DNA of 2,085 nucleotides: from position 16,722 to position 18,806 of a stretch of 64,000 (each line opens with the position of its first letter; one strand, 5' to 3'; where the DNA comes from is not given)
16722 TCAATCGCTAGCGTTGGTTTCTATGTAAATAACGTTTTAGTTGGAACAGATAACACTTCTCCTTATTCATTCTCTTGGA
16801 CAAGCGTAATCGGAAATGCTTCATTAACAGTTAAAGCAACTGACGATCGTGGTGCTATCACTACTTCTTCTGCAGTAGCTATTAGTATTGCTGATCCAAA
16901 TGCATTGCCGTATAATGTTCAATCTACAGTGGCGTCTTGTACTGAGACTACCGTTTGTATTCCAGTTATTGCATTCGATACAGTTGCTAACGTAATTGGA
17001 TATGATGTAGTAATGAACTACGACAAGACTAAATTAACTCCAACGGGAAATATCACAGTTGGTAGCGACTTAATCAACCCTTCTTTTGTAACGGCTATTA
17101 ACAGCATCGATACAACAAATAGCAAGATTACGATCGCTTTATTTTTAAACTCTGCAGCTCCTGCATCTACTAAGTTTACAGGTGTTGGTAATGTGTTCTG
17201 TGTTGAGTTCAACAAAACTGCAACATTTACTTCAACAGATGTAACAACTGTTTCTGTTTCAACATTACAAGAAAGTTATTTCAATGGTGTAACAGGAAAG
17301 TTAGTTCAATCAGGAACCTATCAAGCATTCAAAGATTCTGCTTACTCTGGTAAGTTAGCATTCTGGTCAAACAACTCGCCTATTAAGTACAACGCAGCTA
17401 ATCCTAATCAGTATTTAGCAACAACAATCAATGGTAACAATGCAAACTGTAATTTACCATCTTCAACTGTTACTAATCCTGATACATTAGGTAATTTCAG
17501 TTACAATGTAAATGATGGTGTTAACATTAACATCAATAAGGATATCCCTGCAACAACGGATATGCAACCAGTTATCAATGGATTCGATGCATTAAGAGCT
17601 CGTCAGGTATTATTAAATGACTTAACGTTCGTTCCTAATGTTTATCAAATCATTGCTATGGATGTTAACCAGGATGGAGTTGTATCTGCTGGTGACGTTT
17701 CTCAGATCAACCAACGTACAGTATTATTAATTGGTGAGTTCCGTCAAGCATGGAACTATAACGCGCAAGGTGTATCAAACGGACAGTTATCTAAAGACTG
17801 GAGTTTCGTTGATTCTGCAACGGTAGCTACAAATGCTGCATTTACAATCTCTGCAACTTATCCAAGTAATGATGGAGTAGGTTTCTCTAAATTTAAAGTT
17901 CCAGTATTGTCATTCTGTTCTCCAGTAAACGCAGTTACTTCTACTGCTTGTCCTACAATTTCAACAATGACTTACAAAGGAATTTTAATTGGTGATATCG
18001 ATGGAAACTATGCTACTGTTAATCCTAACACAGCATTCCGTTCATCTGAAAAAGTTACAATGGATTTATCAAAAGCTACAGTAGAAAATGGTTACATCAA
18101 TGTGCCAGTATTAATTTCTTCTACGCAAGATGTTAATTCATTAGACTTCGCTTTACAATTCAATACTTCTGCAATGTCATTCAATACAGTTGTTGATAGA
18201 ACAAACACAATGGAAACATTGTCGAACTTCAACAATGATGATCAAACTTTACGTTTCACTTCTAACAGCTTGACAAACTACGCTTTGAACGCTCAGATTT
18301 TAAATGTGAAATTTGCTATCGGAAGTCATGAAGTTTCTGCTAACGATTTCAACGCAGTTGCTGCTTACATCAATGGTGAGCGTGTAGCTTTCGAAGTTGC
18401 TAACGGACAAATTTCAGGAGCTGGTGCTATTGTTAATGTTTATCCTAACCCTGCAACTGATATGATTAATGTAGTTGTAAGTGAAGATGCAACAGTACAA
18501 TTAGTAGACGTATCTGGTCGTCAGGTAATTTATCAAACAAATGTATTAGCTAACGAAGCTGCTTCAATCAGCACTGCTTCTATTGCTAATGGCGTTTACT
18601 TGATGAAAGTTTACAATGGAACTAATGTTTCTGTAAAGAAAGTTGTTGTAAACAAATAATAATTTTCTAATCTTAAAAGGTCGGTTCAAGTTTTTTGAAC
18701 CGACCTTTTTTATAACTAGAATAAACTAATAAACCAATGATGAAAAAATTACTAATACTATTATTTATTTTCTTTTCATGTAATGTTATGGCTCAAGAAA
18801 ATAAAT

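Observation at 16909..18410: Cohesin-like and dockerin-like modules spread over three adjacent T9SS-locus genes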

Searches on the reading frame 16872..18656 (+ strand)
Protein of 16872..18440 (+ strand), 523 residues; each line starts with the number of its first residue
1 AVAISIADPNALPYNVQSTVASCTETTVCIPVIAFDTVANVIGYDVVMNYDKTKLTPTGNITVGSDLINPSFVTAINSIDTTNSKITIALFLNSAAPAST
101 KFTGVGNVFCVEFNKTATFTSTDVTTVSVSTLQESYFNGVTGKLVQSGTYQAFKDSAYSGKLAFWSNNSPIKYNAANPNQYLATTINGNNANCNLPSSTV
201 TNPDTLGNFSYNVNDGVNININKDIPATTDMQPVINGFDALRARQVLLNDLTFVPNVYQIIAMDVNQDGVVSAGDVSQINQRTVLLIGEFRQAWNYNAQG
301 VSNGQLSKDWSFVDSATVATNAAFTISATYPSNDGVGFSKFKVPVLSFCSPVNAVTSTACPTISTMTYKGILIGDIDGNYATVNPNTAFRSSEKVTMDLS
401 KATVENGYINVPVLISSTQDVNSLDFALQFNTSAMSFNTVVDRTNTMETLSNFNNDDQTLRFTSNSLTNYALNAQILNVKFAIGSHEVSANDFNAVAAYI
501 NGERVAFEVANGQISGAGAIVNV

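Call 14: find_homologous_proteins(query=window:16872-18440:+, max_evalue=0.001)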
Query window:16872-18440:+ (523 aa): 105 proteins with E <= 0.001 among 8000 candidates.
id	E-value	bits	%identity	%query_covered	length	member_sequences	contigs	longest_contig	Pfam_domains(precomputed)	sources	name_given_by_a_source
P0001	0.0e+0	1021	100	91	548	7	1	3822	PF00404.25,PF18962.8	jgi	jgi:hypothetical protein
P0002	3.3e-192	658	63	91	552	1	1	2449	PF00404.25,PF18962.8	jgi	jgi:hypothetical protein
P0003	5.4e-165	568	55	96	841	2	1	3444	PF17957.8,PF18962.8,PF16355.12,PF06832.19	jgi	jgi:hypothetical protein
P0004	4.6e-164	565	49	98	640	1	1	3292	PF18962.8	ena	-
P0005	7.5e-163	561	55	89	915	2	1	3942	PF17957.8,PF06832.19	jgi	jgi:hypothetical protein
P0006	4.7e-160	552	52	94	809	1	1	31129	PF22820.3,PF17957.8,PF18962.8,PF06832.19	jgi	jgi:chitodextrinase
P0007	3.4e-158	546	45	96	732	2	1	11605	PF18962.8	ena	-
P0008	9.7e-158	544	46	96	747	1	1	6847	PF00963.25,PF18962.8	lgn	-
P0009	2.5e-157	543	45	96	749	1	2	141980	PF00963.25,PF18962.8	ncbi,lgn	-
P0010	4.1e-157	542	47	95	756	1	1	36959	PF00963.25,PF18962.8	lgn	-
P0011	5.3e-157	542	52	94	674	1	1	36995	PF17957.8,PF18962.8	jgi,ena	-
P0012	2.3e-156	540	45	96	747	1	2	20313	PF00963.25,PF18962.8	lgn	-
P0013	1.4e-152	527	53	91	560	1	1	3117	PF18962.8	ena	-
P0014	1.1e-148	514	47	95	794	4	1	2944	PF18962.8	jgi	jgi:hypothetical protein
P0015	3.4e-146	506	54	83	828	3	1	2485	PF17957.8,PF14041.12,PF06832.19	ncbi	ncbi:MAG: Ig-like domain-containing protein, partial [Bacteroidota bacterium]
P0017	1.8e-143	497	46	99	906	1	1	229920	PF17957.8,PF18962.8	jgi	jgi:hypothetical protein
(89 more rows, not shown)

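Call 30: search_solved_structures(query=A3, max_evalue=5)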
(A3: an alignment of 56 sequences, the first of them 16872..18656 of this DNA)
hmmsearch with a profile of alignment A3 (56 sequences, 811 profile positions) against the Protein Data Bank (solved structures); distinct sequences matched with E-value up to 5: 18.
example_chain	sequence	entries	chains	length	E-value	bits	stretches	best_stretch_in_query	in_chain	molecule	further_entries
9x9r_A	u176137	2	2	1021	2.8e-15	59.1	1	55-213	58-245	Chitodextrinase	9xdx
3pdd_A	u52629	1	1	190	1.1e-13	53.8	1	71-217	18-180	Glycoside hydrolase, family 9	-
7pzj_A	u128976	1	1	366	3.9e-13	52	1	707-805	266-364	Lipase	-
9kvu_A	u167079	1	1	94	9.9e-11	44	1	128-215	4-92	bacterial immunoglobulin domain B1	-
8glk_D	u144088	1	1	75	4.7e-09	38.5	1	737-810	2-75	Endonuclease I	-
8glj_D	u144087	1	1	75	6.3e-08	34.8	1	738-809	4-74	Por secretion system C-terminal sorting domain-containing protein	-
3pe9_A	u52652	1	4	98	8.6e-08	34.3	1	131-217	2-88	Fibronectin(III)-like module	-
5jvk_A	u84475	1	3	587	1.2e-07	33.9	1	724-809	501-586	Uncharacterized protein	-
9whd_A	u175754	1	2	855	1.5e-06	30.2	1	727-809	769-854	GH167 glycoside hydrolase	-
8qb1_A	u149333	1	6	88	0.00072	21.3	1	738-809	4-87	Mirolase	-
2xdh_A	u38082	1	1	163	0.0037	19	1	616-713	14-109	COHESIN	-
2w1n_A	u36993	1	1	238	0.0059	18.3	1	596-747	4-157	O-GLCNACASE NAGJ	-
2ozn_A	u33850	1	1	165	0.05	15.3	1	597-726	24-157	O-GlcNAcase nagJ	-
2jh2_A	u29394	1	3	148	0.058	15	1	597-726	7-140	O-GLCNACASE NAGJ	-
2o4e_A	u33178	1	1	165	0.077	14.6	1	597-726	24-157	O-GlcNAcase nagJ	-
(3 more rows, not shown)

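Call 31: find_encoding_contigs(protein=P0017, flank=10000, max_places=2)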
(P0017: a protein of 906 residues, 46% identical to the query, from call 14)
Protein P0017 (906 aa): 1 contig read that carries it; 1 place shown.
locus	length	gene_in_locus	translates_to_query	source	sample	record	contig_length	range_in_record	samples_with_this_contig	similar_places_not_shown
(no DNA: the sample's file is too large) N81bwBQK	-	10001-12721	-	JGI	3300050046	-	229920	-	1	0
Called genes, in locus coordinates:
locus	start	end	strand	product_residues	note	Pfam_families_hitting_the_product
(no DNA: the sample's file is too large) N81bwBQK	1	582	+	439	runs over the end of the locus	PF18962:Por_Secre_tail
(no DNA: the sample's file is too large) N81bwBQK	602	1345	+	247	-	PF09603:Fib_succ_major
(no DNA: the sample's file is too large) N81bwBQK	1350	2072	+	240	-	PF13505:OMP_b-brl (weak), PF13568:OMP_b-brl_2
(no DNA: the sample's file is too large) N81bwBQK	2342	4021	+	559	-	PF28492:Beta_helix_4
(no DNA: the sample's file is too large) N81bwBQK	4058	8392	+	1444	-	PF00801:PKD (faint), PF22820:TcaA_3rd_4th (faint), PF06832:BiPBP_C (faint), PF14041:Lipoprotein_21 (faint), PF17957:Big_7, PF16355:DUF4982 (faint), PF17957:Big_7, PF18962:Por_Secre_tail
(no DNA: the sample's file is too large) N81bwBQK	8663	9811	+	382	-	PF00963:Cohesin (faint)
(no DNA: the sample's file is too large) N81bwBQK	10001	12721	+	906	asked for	PF17957:Big_7, PF18962:Por_Secre_tail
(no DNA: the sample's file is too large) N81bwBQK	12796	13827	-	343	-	-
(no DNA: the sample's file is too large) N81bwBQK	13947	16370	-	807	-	PF03030:H_PPase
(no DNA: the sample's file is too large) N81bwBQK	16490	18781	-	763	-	PF01734:Patatin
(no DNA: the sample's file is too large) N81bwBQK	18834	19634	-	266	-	PF01497:Peripla_BP_2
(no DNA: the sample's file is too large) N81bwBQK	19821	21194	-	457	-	PF00291:PALP, PF00571:CBS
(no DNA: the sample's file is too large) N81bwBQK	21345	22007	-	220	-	-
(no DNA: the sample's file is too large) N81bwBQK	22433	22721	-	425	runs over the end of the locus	PF07075:NamZ_N, PF20732:NamZ_C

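Call 33: find_encoding_contigs(protein=P0009, flank=10000, max_places=2)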
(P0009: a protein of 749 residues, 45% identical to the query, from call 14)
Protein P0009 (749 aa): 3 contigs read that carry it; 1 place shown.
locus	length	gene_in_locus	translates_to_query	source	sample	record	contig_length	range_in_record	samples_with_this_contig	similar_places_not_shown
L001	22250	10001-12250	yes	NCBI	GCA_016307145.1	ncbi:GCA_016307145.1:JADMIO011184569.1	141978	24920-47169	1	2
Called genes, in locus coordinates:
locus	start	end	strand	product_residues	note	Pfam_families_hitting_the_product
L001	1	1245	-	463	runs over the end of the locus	PF01494:FAD_binding_3, PF13450:NAD_binding_8 (faint), PF01494:FAD_binding_3 (weak)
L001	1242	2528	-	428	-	PF00266:Aminotran_5, PF22580:KYNU_C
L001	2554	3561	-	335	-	PF04909:Amidohydro_2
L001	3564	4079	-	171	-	PF06052:3-HAO, PF07883:Cupin_2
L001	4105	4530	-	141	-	PF01042:Ribonuc_L-PSP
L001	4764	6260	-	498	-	PF00171:Aldedh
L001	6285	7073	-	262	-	PF00106:adh_short, PF08659:KR (weak), PF13561:adh_short_C2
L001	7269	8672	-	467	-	PF01565:FAD_binding_4, PF02913:FAD-oxidase_C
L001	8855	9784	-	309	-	-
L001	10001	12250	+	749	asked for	PF00963:Cohesin (faint), PF18962:Por_Secre_tail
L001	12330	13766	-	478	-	PF03781:FGE-sulfatase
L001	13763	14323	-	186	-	-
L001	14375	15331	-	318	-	PF11751:PorP_SprF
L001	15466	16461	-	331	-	PF18288:FAA_hydro_N_2, PF01557:FAA_hydrolase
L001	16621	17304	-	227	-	PF13709:DUF4159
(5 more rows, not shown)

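Call 34: find_related_loci(query=A3, collection=genome_contigs, flank=10000)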
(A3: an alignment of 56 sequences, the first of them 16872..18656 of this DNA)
Query A3 (595 aa) in genome_contigs; peptide patterns used: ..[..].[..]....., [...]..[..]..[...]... (x = any residue, [..] = any of these).
318 stretches matched a pattern; 232 encode a relative of the query (tblastn E <= 1e-3); the best 80 are kept; 80 distinct loci.
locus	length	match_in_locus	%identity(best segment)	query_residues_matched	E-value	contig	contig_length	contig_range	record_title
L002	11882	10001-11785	98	1-595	0e+0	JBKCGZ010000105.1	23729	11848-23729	MAG: Bacteroidota bacterium isolate samp_470_metabat2_81 samp_470_671318, whole genome shotgun sequence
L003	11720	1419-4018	96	1-595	0e+0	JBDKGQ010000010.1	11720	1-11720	MAG: Bacteroidota bacterium isolate farmington_2019_sw_WHONDRS-S19S_0053_F_bin.6 scaffold_758, whole genome shotgun sequ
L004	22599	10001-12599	93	1-595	0e+0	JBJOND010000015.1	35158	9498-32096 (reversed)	MAG: Bacteroidota bacterium isolate umpqua_2019_sw_WHONDRS-S19S_0079_A_bin.74 scaffold_0000477, whole genome shotgun seq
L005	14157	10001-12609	93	1-595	0e+0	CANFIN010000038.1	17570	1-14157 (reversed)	MAG: Bacteroidetes bacterium isolate Jr-14may18-136 genome assembly, contig: Jr-14may18-C4980, whole genome shotgun sequ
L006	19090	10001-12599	95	1-595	0e+0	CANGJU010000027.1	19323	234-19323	MAG: Bacteroidetes bacterium isolate Jr-28jun17-226 genome assembly, contig: Jr-28jun17-C4003, whole genome shotgun sequ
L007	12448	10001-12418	90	1-584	0e+0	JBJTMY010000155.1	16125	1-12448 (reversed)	MAG: Bacteroidota bacterium isolate samp_4451_semibin_111 samp_4451_1229088, whole genome shotgun sequence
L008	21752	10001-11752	67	1-582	0e+0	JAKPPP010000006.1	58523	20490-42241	MAG: Bacteroidota bacterium isolate JPNA_maxbin.133 k141_217109, whole genome shotgun sequence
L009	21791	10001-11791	58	2-595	0e+0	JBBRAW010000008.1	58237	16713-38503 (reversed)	MAG: Bacteroidia bacterium isolate Co_metawrap_2315 Cmw_2315_k141_27126691_length_58237_cov_10.0000, whole genome shotgu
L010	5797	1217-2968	58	2-582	0e+0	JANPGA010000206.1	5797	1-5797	MAG: Bacteroidota bacterium isolate VAR_69_metabat_68 VAR_69_k141_4993781, whole genome shotgun sequence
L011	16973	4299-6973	55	1-595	0e+0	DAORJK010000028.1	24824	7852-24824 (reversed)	MAG TPA_asm: Bacteroidia bacterium isolate AMR_MDS_5553 NODE_363_length_24824_cov_45.724091, whole genome shotgun sequen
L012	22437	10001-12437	54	1-595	0e+0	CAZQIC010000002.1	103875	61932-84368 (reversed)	MAG TPA_asm: uncultured Bacteroidia bacterium isolate SRP128246_co1_439 genome assembly, contig: NODE_101_length_103875_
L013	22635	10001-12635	53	1-595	0e+0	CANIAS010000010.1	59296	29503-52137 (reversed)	MAG: Bacteroidetes bacterium isolate RE-9nov16-37 genome assembly, contig: RE-9nov16-C760, whole genome shotgun sequence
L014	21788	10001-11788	52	1-595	0e+0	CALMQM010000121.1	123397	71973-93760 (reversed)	MAG TPA_asm: uncultured Bacteroidetes bacterium isolate SRR1772177_bin.147_CONCOCT_v1.1_MAG genome assembly, contig: ERZ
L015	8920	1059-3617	53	1-595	0e+0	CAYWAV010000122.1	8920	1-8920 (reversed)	MAG TPA_asm: uncultured Chitinophaga sp. isolate SRP128246_co1_111 genome assembly, contig: NODE_20379_length_8920_cov_2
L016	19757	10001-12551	53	1-595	0e+0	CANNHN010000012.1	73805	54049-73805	MAG: Bacteroidetes bacterium isolate ZH-Jul18-109 genome assembly, contig: ZH-Jul18-C147, whole genome shotgun sequence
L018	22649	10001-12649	50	1-593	0e+0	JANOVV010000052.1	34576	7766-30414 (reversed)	MAG: Bacteroidota bacterium isolate VAR_35_metabat_555 VAR_35_k141_1884531, whole genome shotgun sequence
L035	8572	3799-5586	49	1-595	0e+0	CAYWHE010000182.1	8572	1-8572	MAG TPA_asm: uncultured Flavobacteriaceae bacterium isolate SRP173033_co1_221 genome assembly, contig: NODE_20401_length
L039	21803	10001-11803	50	2-595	0e+0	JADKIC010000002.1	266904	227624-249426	MAG: Bacteroidetes bacterium isolate Skiv_18-Q3-R9-52_BATAC.354 tig00007611-10-2670760, whole genome shotgun sequence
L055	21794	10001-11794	48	9-595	8e-177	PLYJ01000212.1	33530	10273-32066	MAG: Bacteroidetes bacterium isolate palsa_967 73.20120700_P3D.283_contig_98201, whole genome shotgun sequence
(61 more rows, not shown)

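Call 62: predict_structure(alignment_id=A3)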
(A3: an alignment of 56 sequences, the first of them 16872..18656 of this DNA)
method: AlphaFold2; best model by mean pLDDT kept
length: 595 residues; sequences in the alignment: 56
mean_pLDDT: 89.2   pTM: 0.68
mean pLDDT of the five models: 89.2, 88.7, 88.5, 88.2, 88.1
residues with pLDDT >= 90: 395; 70-90: 159; 50-70: 32; < 50: 9
segments of 3 or more residues with pLDDT < 50: 1-7
pLDDT, mean of each block of 10 residues (from residue 1): 50 91 85 94 97 95 97 97 96 96 96 90 91 95 95 83 95 90 92 90 95 89 91 95 96 97 97 97 95 94 93 93 95 93 93 64 81 94 63 88 85 94 96 91 89 94 96 93 82 87 90 60 82 84 87 80 84 90 82 89
secondary structure, 60 per line:
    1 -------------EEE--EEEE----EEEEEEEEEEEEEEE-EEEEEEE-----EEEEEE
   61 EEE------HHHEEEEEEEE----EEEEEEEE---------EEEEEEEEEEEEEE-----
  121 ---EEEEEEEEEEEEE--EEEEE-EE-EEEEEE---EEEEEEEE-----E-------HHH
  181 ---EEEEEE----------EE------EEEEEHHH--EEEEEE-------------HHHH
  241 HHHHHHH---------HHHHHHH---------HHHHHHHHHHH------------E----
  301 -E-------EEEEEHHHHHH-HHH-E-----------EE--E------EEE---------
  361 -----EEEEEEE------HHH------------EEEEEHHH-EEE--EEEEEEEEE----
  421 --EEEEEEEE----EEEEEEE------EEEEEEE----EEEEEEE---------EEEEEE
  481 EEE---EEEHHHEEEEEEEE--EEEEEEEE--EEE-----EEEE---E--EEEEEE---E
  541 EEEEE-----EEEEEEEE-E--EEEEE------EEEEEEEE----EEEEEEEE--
elements in order: E14-16 E19-22 E27-41 E43-49 E55-63 E73-80 E85-92 E102-115 E124-136 E139-143 E148-153 E157-164 E184-189 E208-212 E218-223 H237-247 H257-263 H273-283 E310-314 H315-320 E349-351 E366-372 E394-398 E403-405 E408-416 E423-430 E435-441 E448-454 E459-465 E475-483 E487-489 E493-500 E503-510 E513-515 E521-524 E531-536 E540-545 E551-558 E563-567 E574-581 E586-593

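Call 65: fold_search(model_id=the predicted structure, library=pdb)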
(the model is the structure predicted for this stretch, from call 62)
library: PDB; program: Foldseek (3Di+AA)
matches with E <= 10: 1820; with E <= 0.001: 131
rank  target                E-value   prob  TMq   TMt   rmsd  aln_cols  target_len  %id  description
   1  4fl4_I                1.4e-09  1.00  0.28  0.50  10.2       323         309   12  Scaffoldin conformation and dynamics revealed by a ternary complex from the Clostridium thermocellum cellulosome (released 2012-06-27)
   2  4fl4_L                1.7e-09  1.00  0.26  0.44  11.5       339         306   12  Scaffoldin conformation and dynamics revealed by a ternary complex from the Clostridium thermocellum cellulosome (released 2012-06-27)
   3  3l8q_D                1.9e-09  1.00  0.16  0.25  29.7       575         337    8  Structure analysis of the type II cohesin dyad from the adaptor ScaA scaffoldin of Acetivibrio cellulolyticus (released 2010-05-05)
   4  7c7u_B                2.2e-09  1.00  0.16  0.17  28.2       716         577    9  Biofilm associated protein - BSP domain (released 2021-05-12)
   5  3l8q_A                2.7e-09  1.00  0.16  0.27  29.0       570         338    9  Structure analysis of the type II cohesin dyad from the adaptor ScaA scaffoldin of Acetivibrio cellulolyticus (released 2010-05-05)
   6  4fl4_C                3.0e-09  1.00  0.28  0.49  11.2       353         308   12  Scaffoldin conformation and dynamics revealed by a ternary complex from the Clostridium thermocellum cellulosome (released 2012-06-27)
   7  3kcp_A                3.7e-09  1.00  0.23  0.43  10.8       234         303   12  Crystal structure of interacting Clostridium thermocellum multimodular components (released 2010-02-09)
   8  3l8q_C                4.4e-09  1.00  0.16  0.27  29.7       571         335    8  Structure analysis of the type II cohesin dyad from the adaptor ScaA scaffoldin of Acetivibrio cellulolyticus (released 2010-05-05)
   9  7c7u_A                1.9e-08  1.00  0.15  0.16  28.6       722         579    9  Biofilm associated protein - BSP domain (released 2021-05-12)
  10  5nrm_A                2.2e-08  1.00  0.20  0.75   3.3       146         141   19  Crystal structure of the sixth cohesin from Acetivibrio cellulolyticus' scaffoldin B in complex with Cel5 dockerin S51 (released 2018-01-31)
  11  2w1n                  2.4e-08  1.00  0.16  0.37  17.9       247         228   13  cohesin and fibronectin type-III double module construct from the Clostridium perfringens glycoside hydrolase GH84C (released 2009-02-03)
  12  5nrk_A                3.6e-08  1.00  0.21  0.76   3.1       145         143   19  Crystal structure of the sixth cohesin from Acetivibrio cellulolyticus' scaffoldin B in complex with Cel5 dockerin S15 (released 2018-01-31)
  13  4uyp_C                6.3e-08  1.00  0.21  0.74   3.3       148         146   16  High resolution structure of the third cohesin ScaC in complex with the ScaB dockerin with a mutation in the N-termina (released 2015-04-15)
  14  3l8q_B                6.3e-08  1.00  0.16  0.26  30.2       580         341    9  Structure analysis of the type II cohesin dyad from the adaptor ScaA scaffoldin of Acetivibrio cellulolyticus (released 2010-05-05)
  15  4uyq_A                1.6e-07  1.00  0.20  0.74   3.5       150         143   16  High resolution structure of the third cohesin ScaC in complex with the ScaB dockerin with a mutation in the C-termina (released 2015-04-15)
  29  2xdh                  1.3e-06  1.00  0.18  0.69   3.8       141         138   15  Non-cellulosomal cohesin from the hyperthermophilic archaeon Archaeoglobus fulgidus (released 2010-05-26)
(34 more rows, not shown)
